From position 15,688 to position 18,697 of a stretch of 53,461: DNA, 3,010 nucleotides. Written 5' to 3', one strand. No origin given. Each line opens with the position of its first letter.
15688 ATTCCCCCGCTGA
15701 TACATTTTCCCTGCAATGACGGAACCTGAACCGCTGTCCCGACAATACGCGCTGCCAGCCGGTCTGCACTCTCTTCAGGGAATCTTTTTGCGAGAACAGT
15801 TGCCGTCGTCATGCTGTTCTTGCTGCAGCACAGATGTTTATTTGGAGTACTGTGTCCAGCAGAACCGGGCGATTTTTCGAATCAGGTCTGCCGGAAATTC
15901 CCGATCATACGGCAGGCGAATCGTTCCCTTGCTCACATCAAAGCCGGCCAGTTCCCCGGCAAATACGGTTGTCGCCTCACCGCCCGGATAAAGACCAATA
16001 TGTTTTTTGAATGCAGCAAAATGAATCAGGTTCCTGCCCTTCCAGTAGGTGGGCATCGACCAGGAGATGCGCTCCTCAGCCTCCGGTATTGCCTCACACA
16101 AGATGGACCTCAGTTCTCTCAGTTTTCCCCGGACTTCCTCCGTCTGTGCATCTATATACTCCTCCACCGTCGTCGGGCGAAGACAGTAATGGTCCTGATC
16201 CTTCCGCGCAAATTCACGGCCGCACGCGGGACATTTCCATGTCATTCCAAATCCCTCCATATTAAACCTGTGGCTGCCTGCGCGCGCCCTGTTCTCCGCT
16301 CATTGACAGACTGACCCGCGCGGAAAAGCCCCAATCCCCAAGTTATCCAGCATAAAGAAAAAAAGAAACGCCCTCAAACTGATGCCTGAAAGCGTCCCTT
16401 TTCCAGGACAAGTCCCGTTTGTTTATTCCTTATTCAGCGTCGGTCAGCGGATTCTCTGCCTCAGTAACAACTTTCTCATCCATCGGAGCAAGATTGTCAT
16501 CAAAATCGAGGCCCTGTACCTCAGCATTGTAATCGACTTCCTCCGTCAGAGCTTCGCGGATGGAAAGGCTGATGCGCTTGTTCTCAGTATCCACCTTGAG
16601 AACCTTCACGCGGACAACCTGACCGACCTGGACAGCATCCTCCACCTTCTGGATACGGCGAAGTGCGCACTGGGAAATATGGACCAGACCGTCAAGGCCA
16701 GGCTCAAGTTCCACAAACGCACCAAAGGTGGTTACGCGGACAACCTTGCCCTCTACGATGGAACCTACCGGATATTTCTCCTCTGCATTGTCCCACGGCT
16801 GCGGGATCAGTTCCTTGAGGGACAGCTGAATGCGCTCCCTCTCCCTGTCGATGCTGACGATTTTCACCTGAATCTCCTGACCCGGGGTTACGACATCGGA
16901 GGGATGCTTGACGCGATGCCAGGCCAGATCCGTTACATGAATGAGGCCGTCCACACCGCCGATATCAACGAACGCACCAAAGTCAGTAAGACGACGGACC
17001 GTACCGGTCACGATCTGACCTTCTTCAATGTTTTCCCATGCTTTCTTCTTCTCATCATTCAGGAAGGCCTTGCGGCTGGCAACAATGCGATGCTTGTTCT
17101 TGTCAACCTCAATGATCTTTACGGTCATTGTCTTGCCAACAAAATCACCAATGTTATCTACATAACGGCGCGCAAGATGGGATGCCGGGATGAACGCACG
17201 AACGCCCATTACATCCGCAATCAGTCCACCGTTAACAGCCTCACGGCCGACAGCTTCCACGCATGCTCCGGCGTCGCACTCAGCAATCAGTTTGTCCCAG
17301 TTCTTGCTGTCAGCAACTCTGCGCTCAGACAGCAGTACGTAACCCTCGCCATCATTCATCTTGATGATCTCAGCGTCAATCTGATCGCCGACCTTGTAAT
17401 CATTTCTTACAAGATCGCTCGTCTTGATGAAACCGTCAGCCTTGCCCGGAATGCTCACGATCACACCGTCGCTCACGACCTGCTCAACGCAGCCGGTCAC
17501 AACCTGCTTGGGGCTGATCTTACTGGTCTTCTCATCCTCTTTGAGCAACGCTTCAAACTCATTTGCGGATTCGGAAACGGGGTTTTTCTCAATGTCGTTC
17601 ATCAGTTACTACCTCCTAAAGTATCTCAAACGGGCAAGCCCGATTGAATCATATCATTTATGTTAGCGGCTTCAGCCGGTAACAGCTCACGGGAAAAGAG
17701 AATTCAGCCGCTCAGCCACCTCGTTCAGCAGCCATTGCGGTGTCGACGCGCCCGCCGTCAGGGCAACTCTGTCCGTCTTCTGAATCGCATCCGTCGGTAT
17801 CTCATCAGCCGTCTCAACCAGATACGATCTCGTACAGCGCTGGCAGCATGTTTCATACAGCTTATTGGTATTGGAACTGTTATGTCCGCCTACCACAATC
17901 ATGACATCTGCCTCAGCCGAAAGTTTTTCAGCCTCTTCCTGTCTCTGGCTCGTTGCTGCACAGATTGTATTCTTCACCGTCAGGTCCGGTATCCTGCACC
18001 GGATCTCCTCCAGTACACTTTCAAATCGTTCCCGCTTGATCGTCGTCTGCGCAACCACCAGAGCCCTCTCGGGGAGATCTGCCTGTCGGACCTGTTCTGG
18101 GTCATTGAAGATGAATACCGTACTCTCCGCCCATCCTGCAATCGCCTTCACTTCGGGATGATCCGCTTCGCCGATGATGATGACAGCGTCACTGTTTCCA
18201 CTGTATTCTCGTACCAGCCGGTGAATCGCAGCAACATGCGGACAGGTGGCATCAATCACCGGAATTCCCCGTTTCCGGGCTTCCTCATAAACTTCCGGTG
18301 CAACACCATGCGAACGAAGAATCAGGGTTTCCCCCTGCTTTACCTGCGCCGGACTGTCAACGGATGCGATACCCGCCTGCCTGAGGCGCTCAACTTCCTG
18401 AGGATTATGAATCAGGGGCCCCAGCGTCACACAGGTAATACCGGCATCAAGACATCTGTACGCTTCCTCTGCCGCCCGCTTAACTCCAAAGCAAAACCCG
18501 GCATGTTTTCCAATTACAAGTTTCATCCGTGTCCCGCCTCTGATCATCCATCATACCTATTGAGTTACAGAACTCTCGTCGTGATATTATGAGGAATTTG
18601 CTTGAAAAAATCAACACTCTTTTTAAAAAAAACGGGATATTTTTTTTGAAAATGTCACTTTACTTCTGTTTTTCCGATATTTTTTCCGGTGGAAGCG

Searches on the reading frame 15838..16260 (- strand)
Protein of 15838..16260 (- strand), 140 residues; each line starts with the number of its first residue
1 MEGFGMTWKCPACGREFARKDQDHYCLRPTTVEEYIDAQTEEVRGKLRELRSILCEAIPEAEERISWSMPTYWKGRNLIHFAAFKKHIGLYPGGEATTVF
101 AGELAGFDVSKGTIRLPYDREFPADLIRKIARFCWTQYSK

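Call 90: search_protein_families(library=pfam, proteins=[window:15838-16260:-], max_evalue=0.001)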
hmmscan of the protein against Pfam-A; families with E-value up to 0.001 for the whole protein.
window:15838-16260:- (140 aa): 1 family
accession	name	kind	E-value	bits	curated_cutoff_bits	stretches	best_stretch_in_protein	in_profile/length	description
PF08818.16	DUF1801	-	1.6e-16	60.9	27.2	1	44-133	2-83/85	Domain of unknown function (DU1801)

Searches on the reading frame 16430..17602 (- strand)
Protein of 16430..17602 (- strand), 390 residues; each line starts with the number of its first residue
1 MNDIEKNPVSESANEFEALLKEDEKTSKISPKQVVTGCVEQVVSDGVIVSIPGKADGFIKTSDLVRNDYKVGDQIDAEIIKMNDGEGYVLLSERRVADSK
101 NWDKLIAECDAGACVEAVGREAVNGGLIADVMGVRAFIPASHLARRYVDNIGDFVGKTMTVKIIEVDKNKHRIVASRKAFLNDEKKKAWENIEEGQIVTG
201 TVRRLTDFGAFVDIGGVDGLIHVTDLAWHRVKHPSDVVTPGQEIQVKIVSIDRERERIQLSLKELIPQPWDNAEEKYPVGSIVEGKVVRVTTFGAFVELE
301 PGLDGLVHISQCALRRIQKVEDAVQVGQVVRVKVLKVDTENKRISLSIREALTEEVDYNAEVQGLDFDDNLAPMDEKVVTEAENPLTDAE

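Call 90: search_protein_families(library=pfam, proteins=[window:16430-17602:-], max_evalue=0.001)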
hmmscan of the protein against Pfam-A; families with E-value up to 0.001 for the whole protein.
window:16430-17602:- (390 aa): 7 families
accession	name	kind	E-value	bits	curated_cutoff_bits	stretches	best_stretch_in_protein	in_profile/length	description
PF00575.29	S1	-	2.6e-64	214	22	4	193-263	3-74/74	S1 RNA binding domain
PF23459.1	S1_RRP5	-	1.8e-23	83.3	27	2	280-347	4-71/72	RRP5 S1 domain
PF21710.3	Spt6_S1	-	6.4e-13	49.3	27.5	1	274-351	11-89/91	Spt6, S1/OB domain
PF13509.12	S1_2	-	6e-06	26.7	21.8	0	195-223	2-31/61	S1 domain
PF18614.7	RNase_II_C_S1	-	3.1e-05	24.2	26.6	0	320-347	30-57/59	RNase II-type exonuclease C-terminal S1 domain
PF24685.1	OB_RRP5_4th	-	0.00022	21.6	31.5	0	280-337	9-71/92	RRP5 OB-fold domain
PF24682.1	OB_RRP5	-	0.00066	19.8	27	0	23-84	8-76/90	RRP5 OB-fold domain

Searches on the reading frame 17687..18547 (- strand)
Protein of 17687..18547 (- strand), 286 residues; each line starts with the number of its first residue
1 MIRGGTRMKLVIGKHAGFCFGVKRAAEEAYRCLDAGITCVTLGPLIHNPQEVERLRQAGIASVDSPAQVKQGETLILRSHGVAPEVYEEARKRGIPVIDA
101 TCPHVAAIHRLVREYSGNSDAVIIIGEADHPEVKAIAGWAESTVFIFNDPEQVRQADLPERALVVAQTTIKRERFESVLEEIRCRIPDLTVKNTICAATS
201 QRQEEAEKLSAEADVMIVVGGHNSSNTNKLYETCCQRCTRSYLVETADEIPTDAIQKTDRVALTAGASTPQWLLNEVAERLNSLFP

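Call 74: search_protein_families(library=pfam, proteins=[window:17687-18547:-], max_evalue=0.00001)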
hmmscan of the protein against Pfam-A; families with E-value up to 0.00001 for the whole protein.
window:17687-18547:- (286 aa): 1 family
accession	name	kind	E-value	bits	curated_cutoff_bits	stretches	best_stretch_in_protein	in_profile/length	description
PF02401.23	LYTB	-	1.3e-93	313.6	24.5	1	12-281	3-266/267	LytB protein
